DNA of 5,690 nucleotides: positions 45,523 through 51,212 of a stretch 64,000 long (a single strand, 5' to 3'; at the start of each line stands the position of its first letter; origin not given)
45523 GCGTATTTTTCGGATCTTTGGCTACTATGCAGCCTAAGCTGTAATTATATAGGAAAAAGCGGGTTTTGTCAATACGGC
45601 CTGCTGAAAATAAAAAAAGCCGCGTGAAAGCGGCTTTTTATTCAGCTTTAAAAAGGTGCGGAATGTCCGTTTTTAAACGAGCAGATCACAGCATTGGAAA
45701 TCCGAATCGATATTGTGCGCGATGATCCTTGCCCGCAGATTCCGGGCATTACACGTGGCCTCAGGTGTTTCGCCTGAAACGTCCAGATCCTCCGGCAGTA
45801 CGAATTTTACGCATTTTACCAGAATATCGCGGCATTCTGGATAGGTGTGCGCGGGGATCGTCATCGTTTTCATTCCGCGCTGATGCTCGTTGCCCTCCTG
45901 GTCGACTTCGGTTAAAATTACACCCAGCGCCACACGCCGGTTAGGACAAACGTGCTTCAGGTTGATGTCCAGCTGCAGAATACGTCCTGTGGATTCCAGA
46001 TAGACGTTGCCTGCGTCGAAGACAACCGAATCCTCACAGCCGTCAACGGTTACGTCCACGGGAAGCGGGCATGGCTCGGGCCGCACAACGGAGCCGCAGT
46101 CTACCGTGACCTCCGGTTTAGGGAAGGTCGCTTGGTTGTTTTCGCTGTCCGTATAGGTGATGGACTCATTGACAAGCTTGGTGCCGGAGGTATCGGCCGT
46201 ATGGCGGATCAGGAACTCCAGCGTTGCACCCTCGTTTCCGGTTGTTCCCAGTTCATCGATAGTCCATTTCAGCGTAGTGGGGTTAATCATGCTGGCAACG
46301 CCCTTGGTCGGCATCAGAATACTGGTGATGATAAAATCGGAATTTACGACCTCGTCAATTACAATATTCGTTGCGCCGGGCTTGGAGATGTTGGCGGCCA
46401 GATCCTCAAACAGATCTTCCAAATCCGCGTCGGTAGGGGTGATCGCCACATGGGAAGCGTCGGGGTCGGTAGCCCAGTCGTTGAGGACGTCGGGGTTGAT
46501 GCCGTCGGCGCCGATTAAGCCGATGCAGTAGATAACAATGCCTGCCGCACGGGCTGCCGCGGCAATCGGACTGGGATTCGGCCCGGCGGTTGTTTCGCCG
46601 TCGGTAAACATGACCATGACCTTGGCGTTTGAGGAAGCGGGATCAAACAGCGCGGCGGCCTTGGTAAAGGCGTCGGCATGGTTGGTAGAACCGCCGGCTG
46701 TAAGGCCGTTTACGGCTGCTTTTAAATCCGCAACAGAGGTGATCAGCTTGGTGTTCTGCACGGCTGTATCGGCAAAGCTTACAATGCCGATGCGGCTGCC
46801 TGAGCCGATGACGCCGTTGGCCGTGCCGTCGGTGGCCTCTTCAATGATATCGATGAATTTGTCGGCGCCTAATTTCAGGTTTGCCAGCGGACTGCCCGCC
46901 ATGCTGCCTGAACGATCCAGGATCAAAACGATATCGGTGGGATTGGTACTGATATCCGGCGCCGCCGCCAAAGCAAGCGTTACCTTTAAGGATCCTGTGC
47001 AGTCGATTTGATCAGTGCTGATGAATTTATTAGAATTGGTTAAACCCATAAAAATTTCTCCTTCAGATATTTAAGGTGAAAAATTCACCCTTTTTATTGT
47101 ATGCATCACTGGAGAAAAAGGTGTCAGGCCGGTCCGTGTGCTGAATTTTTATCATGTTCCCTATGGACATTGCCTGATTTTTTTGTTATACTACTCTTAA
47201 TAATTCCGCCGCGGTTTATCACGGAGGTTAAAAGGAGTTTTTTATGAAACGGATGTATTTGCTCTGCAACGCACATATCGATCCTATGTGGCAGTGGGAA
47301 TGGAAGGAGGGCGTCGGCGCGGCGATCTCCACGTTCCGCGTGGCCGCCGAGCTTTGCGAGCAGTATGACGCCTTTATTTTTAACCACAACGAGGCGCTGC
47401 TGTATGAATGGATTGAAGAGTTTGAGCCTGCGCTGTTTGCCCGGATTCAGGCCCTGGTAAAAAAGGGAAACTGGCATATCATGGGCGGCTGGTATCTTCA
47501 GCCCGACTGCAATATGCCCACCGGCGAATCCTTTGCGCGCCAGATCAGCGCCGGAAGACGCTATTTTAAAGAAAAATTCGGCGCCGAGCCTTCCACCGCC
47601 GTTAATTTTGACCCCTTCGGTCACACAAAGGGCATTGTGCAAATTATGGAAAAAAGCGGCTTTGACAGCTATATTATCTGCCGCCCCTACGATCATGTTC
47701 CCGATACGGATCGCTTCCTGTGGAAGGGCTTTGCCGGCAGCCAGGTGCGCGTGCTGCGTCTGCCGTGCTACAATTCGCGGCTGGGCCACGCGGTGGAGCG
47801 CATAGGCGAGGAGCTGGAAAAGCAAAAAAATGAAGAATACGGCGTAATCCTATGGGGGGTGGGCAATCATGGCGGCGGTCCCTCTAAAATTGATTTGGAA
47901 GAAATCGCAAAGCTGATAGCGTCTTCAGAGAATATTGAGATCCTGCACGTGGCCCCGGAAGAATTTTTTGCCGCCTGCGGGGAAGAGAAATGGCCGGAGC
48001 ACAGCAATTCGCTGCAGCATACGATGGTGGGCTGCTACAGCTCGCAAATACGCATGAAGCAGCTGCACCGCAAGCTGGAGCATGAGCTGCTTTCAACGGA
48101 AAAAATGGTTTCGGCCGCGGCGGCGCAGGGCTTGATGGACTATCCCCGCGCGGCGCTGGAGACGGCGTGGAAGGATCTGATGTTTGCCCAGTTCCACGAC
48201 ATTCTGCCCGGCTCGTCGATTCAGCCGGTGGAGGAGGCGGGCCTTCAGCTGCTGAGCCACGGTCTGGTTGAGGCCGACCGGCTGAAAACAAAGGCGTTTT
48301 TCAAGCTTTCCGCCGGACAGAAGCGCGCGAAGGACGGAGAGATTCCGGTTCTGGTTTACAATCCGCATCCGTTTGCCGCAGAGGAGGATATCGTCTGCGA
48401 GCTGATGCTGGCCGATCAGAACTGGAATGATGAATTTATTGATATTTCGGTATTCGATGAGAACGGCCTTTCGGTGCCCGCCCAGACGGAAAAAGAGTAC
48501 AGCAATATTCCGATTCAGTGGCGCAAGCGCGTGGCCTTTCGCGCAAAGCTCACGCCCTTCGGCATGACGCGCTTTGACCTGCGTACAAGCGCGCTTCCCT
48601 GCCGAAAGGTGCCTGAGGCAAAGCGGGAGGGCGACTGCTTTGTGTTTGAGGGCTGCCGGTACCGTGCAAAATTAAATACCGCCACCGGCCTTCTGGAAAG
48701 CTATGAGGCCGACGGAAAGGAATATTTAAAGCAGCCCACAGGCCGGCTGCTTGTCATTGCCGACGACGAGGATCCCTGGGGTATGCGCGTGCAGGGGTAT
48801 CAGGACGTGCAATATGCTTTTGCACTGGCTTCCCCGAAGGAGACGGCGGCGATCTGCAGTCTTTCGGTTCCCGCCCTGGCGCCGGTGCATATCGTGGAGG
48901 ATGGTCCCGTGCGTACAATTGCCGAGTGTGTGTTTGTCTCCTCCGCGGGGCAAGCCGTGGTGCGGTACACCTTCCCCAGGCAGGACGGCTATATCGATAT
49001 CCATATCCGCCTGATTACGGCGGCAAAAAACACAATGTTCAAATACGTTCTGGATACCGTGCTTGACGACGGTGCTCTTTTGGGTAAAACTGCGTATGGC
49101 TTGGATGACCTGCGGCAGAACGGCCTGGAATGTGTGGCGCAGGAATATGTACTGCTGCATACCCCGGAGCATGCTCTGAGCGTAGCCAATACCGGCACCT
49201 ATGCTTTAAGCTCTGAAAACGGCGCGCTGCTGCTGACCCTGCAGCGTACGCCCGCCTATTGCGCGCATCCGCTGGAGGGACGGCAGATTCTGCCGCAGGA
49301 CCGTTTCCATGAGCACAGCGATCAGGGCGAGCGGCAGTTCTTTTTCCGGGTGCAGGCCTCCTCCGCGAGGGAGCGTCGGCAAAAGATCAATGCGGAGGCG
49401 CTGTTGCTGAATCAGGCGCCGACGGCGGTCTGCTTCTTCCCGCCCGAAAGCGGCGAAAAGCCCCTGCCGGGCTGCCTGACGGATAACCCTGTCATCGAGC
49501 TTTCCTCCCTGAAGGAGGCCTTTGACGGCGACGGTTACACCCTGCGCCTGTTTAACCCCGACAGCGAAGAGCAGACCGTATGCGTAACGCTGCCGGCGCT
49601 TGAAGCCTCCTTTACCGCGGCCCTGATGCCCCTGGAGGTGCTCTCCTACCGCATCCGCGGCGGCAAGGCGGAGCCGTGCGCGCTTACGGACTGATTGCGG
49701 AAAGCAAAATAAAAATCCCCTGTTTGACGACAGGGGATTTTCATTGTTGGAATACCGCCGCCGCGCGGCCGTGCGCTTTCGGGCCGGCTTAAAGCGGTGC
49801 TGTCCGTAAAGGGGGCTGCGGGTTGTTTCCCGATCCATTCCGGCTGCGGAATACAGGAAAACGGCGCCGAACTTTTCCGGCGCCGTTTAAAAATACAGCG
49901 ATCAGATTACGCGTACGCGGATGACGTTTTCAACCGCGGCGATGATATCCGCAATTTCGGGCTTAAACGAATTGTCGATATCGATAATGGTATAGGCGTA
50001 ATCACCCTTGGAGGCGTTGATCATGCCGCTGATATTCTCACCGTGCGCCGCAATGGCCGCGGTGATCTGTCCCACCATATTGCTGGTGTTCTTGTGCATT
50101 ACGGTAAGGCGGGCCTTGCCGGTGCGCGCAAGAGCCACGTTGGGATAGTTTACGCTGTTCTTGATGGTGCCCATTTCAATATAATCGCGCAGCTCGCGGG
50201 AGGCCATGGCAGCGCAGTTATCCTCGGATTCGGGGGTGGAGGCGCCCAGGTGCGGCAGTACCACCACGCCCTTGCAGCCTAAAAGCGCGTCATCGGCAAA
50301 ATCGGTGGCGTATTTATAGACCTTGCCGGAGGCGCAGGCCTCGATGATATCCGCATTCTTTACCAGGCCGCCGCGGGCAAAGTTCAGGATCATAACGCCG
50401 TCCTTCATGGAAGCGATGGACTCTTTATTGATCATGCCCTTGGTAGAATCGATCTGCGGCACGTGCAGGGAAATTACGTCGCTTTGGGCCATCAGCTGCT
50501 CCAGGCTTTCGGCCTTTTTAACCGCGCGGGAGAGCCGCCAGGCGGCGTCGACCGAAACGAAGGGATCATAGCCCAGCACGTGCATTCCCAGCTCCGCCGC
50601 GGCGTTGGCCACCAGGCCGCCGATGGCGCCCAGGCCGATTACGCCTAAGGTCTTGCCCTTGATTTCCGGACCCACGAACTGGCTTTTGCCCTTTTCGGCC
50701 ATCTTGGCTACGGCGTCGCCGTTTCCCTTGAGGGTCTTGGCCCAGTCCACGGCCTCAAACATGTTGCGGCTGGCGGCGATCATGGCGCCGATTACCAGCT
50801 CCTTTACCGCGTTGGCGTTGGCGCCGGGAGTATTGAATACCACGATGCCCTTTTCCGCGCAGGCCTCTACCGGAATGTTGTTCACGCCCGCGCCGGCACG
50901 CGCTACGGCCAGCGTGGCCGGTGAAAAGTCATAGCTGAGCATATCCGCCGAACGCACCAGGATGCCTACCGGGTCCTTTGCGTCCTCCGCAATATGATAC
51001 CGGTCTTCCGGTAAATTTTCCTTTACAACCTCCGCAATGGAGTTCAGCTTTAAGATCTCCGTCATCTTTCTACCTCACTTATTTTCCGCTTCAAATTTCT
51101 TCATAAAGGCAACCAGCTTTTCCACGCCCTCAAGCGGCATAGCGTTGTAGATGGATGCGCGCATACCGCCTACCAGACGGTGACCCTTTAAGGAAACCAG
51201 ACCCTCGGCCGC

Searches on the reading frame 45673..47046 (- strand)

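Call 13: search_protein_families(library=pfam, proteins=[window:45673-47046:-], max_evalue=0.001)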
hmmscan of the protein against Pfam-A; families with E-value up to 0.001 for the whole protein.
window:45673-47046:- (457 aa): 3 families
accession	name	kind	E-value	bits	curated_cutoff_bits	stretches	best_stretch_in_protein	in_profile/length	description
PF00092.34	VWA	-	4.4e-21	76.3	23.8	1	38-214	1-173/174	von Willebrand factor type A domain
PF13519.12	VWA_2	-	2.5e-12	47.8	27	1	39-151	1-107/107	von Willebrand factor type A domain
PF05762.20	VWA_CoxE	-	0.00017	21.5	26.4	0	91-158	96-167/222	VWA domain containing CoxE-like protein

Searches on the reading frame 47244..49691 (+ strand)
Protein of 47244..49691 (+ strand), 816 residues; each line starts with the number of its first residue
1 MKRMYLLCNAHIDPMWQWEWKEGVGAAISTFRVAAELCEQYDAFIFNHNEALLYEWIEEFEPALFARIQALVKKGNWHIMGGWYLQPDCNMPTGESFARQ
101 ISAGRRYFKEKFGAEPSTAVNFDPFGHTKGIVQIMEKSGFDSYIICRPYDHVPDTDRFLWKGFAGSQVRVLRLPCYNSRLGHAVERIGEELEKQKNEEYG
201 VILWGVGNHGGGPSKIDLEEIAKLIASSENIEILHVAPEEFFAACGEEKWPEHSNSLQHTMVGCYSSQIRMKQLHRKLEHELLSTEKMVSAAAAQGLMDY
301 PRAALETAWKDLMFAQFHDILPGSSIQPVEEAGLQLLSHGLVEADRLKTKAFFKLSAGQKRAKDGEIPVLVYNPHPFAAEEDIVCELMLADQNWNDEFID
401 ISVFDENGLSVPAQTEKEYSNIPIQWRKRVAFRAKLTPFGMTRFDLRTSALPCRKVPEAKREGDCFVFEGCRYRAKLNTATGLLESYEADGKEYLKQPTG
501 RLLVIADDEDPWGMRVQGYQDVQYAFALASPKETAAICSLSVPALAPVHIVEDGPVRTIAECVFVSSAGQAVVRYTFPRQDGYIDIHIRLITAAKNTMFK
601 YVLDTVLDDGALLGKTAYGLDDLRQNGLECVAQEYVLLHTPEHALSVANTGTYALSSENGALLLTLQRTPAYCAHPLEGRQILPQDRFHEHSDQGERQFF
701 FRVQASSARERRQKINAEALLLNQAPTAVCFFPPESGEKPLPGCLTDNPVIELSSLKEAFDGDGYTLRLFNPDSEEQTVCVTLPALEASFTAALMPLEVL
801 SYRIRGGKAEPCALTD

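Call 52: search_protein_families(library=pfam, proteins=[window:47244-49691:+], max_evalue=0.00001)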
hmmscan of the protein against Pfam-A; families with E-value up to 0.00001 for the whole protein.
window:47244-49691:+ (816 aa): 2 families
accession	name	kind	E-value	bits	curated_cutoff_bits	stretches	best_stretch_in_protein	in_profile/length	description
PF01074.27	Glyco_hydro_38N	-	1.3e-45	156.3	25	1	4-253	2-261/270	Glycosyl hydrolases family 38 N-terminal domain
PF09261.16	Alpha-mann_mid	-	1.2e-19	70.6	31.1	1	263-352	5-93/96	Alpha mannosidase middle domain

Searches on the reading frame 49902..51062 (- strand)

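Call 52: search_protein_families(library=pfam, proteins=[window:49902-51062:-], max_evalue=0.00001)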
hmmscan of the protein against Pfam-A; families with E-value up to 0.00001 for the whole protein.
window:49902-51062:- (386 aa): 3 families
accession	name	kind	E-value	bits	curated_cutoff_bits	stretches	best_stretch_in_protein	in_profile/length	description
PF02826.25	2-Hacid_dh_C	-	1.9e-40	138.5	25.1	1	92-273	2-178/178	D-isomer specific 2-hydroxyacid dehydrogenase, NAD binding domain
PF00389.36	2-Hacid_dh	-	1.9e-17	63.6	24.6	1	18-305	27-134/134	D-isomer specific 2-hydroxyacid dehydrogenase, catalytic domain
PF03446.21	NAD_binding_2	-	4.3e-06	27.3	21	1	139-227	2-91/161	NAD binding domain of 6-phosphogluconate dehydrogenase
